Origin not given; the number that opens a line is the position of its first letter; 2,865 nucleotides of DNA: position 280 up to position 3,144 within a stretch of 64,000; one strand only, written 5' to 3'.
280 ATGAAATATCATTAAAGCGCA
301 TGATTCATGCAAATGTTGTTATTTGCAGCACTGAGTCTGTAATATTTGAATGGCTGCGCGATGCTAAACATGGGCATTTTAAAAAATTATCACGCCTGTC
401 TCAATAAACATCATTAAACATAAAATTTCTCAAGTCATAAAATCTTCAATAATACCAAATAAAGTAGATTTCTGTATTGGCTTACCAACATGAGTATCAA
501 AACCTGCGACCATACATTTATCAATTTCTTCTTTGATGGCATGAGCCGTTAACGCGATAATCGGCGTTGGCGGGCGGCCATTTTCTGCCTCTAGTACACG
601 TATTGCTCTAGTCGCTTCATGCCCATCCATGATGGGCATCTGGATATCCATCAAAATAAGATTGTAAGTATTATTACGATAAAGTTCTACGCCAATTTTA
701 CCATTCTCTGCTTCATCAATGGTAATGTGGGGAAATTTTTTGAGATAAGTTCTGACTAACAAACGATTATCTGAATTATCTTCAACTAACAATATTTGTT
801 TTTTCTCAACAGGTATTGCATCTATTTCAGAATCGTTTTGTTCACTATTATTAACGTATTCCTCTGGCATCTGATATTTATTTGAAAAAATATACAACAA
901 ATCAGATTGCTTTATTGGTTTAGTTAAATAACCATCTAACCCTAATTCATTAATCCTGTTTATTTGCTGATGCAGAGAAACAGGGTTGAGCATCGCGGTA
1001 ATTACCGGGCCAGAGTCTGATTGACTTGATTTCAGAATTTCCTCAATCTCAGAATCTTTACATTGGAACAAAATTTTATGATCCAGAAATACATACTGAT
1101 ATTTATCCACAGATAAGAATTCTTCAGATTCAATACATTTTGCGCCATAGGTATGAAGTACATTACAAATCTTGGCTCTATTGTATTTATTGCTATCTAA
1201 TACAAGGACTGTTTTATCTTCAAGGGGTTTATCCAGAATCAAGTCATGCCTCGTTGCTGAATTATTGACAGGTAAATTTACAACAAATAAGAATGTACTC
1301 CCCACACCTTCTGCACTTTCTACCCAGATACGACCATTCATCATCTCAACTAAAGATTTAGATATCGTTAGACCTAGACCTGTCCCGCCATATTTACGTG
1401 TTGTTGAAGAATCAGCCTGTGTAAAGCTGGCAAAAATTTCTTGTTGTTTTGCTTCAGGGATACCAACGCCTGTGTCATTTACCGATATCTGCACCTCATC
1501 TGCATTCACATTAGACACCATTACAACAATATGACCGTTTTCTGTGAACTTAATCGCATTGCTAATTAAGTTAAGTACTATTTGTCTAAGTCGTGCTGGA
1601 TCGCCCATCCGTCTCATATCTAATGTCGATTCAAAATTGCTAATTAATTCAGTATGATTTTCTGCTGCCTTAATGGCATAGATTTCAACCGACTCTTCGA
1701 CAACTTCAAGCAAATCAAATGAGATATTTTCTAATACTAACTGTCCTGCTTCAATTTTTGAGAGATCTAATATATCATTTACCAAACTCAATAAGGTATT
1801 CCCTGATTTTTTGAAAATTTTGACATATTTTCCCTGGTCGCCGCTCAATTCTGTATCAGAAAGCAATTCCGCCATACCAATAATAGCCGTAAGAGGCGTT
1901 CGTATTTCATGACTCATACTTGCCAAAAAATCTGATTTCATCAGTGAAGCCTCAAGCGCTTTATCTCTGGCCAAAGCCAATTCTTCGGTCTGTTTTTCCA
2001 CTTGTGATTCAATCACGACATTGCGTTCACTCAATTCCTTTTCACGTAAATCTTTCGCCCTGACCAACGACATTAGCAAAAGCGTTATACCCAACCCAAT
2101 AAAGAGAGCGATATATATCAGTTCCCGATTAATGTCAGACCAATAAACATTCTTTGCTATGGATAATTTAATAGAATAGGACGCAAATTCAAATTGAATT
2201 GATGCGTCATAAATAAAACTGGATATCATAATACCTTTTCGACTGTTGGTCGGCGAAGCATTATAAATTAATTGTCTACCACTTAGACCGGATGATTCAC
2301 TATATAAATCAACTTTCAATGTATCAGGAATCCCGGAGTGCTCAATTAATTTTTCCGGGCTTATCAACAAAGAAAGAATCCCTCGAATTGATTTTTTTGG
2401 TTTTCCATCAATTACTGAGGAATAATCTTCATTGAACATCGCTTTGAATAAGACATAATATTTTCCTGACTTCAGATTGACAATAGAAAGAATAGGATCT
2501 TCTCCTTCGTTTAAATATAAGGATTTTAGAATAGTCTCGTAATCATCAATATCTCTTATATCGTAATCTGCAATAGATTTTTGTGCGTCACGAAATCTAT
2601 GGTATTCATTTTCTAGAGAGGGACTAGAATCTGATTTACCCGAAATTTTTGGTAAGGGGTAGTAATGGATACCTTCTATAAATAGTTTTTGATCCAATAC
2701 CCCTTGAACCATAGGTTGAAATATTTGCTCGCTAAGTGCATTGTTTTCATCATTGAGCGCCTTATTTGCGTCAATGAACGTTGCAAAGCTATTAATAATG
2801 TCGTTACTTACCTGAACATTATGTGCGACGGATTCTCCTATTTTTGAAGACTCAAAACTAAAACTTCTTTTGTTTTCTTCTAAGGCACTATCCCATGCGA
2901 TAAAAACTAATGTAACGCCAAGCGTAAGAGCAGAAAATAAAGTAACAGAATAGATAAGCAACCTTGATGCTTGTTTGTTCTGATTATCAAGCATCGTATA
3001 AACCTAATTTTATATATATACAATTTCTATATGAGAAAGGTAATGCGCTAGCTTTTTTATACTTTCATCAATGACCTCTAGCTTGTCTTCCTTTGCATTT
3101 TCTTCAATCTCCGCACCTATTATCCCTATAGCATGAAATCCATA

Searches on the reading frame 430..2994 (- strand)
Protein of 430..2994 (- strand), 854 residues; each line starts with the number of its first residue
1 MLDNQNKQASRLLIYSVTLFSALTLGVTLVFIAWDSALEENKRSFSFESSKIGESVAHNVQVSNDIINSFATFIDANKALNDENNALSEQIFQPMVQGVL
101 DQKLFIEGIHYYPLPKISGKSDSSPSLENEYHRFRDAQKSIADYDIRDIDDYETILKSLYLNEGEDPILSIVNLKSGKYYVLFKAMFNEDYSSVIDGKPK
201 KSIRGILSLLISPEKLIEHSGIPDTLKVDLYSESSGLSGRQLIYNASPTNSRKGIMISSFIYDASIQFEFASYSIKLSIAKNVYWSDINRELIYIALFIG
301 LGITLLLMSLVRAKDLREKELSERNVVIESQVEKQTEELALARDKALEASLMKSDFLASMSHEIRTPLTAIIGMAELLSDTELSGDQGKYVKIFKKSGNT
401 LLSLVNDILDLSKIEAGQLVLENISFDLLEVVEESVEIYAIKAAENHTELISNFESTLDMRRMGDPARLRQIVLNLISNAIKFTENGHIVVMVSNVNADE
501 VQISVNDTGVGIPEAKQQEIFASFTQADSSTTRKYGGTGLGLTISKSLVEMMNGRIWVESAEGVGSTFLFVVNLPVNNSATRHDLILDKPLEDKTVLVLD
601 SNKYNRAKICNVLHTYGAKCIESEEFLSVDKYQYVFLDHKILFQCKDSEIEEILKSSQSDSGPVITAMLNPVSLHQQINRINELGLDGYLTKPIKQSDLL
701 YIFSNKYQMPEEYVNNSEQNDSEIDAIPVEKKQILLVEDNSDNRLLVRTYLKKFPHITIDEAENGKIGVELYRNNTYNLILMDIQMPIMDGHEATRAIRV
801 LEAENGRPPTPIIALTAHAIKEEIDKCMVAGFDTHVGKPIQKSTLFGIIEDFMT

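Call 19: search_protein_families(library=ncbifam, proteins=[window:430-2994:-], max_evalue=1e-10)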
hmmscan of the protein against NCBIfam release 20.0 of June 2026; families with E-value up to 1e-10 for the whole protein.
window:430-2994:- (854 aa): 77 families (the best 25 are shown)
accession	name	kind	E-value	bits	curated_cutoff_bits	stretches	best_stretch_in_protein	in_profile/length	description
NF008318.0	PRK11107.1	equivalog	3.4e-127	425.8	890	1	331-853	271-785/920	two-component sensor histidine kinase BarA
TIGR02956.1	TMAO_torS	equivalog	5.8e-111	372.2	676.5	2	317-702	432-815/967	TMAO reductase system sensor histidine kinase/response regulator TorS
NF045901.1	HisKinLetSLeg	equivalog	9e-92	308.5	1650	1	333-847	273-783/906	two-component system sensor histidine kinase LetS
NF041947.1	LuxQ_Vibrio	equivalog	4.7e-91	306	1200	2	332-588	454-708/843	quorum-sensing autoinducer 2 sensor kinase/phosphatase LuxQ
NF011874.0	PRK15347.1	equivalog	3.1e-89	300.2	852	2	326-583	371-621/921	two component system sensor kinase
NF008302.0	PRK11091.1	equivalog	6e-85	286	838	2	344-719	274-655/779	aerobic respiration two-component sensor histidine kinase ArcB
NF008099.0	PRK10841.1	equivalog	4.4e-75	253.1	920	1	331-845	451-932/949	two-component system sensor histidine kinase RcsC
NF038297.2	hybrid_HK_HrmK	equivalog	7.7e-73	246.1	725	2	332-583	214-464/607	hybrid histidine kinase/response regulator HrmK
NF008543.0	PRK11466.1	equivalog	6.1e-65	219.6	982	1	333-621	424-709/914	TMAO reductase system sensor histidine kinase/response regulator TorS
NF046044.1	PnpS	equivalog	5.7e-58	196.8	400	1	350-571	167-388/390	two-component system histidine kinase PnpS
NF047874.1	MASE3_PAS_HK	subfamily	1.3e-57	196.1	560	1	332-580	377-629/655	MASE3 domain-containing sensor histidine kinase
NF047465.1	hybrid_HK_LvrA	exception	6.8e-52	176.5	1200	1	332-581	181-427/819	hybrid histidine kinase/response regulator LvrA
NF007420.1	PRK09959.1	equivalog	7.4e-52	176.1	1995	1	338-615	697-980/1197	acid-sensing system histidine kinase EvgS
NF033092.0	HK_WalK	equivalog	3.3e-50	171.3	725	1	353-572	372-592/594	cell wall metabolism sensor histidine kinase WalK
TIGR02966.1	phoR_proteo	equivalog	2.3e-47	161.6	334.2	1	319-570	78-331/333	phosphate regulon sensor histidine kinase PhoR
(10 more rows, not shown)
